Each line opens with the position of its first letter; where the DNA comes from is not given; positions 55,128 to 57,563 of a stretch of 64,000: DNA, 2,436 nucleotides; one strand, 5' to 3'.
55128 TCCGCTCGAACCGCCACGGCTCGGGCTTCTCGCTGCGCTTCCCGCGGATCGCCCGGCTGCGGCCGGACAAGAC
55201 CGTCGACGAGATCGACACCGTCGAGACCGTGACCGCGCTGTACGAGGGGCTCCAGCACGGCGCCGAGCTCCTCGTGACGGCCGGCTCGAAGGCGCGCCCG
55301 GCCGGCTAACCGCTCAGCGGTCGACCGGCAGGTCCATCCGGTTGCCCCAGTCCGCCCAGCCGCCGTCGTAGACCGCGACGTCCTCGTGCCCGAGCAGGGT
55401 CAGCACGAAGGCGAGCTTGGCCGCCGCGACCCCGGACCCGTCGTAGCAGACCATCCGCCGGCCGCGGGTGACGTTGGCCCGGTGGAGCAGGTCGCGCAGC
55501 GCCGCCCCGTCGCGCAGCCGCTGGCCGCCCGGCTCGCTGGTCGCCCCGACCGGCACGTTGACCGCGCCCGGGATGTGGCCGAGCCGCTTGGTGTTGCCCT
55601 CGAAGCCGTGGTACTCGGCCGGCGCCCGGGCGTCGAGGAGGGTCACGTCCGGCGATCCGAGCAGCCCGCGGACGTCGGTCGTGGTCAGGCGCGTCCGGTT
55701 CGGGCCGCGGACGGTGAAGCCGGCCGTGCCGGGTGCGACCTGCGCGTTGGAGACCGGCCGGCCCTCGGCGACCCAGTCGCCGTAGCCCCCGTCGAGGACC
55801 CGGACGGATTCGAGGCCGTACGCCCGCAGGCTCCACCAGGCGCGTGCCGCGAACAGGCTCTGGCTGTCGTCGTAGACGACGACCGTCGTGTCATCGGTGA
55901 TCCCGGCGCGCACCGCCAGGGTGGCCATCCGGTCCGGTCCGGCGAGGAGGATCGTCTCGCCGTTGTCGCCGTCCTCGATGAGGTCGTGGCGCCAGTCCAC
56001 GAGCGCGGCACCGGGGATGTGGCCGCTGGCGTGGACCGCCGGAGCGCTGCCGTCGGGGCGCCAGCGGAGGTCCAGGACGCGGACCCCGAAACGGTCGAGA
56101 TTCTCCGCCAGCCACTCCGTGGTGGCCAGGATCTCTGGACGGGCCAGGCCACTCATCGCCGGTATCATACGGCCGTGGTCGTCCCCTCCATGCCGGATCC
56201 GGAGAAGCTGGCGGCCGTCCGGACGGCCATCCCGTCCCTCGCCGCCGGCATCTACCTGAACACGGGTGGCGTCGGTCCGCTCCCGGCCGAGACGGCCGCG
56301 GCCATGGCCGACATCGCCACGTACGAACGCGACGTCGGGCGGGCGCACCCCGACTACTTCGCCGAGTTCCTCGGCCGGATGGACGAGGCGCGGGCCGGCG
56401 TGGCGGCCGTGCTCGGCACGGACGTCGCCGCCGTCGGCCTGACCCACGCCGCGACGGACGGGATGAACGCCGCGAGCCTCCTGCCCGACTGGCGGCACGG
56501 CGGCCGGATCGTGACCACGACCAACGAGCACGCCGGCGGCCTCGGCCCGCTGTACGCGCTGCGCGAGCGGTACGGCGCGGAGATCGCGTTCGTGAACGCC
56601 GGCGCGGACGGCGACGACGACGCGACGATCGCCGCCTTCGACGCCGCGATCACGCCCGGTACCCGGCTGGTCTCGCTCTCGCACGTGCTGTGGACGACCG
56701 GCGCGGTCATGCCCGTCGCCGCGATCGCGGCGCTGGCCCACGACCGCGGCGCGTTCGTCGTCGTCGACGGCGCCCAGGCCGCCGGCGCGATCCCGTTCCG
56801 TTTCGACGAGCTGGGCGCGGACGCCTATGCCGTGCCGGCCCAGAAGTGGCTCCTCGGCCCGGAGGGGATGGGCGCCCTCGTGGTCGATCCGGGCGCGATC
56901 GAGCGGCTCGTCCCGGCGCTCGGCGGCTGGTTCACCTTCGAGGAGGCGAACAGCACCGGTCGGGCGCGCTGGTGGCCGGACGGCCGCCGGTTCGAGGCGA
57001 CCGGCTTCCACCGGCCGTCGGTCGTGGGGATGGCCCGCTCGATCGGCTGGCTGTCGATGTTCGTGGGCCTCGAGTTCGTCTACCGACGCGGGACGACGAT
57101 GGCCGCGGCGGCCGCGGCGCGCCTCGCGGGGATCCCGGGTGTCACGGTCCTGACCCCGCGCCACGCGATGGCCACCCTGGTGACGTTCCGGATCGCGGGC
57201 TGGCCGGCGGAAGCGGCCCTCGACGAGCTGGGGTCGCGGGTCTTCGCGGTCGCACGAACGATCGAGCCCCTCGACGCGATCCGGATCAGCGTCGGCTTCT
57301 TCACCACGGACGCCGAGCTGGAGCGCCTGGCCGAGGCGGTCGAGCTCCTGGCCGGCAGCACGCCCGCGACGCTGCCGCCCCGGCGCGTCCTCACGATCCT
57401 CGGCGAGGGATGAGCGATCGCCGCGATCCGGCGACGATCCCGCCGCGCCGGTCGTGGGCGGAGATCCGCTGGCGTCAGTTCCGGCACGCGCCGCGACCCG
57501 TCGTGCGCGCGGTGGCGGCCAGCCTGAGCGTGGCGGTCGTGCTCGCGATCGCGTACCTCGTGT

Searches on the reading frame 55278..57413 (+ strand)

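Call 24: search_protein_families(library=pfam, proteins=[window:55278-57413:+], max_evalue=0.0001)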
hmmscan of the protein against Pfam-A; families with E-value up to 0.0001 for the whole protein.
window:55278-57413:+ (711 aa): 2 families
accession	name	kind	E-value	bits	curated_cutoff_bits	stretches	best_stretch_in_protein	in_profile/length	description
PF00266.25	Aminotran_5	-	3.6e-48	164.8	21.5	1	325-684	1-371/371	Aminotransferase class-V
PF01053.26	Cys_Met_Meta_PP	-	5.8e-05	22.2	27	1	392-529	73-204/381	Cys/Met metabolism PLP-dependent enzyme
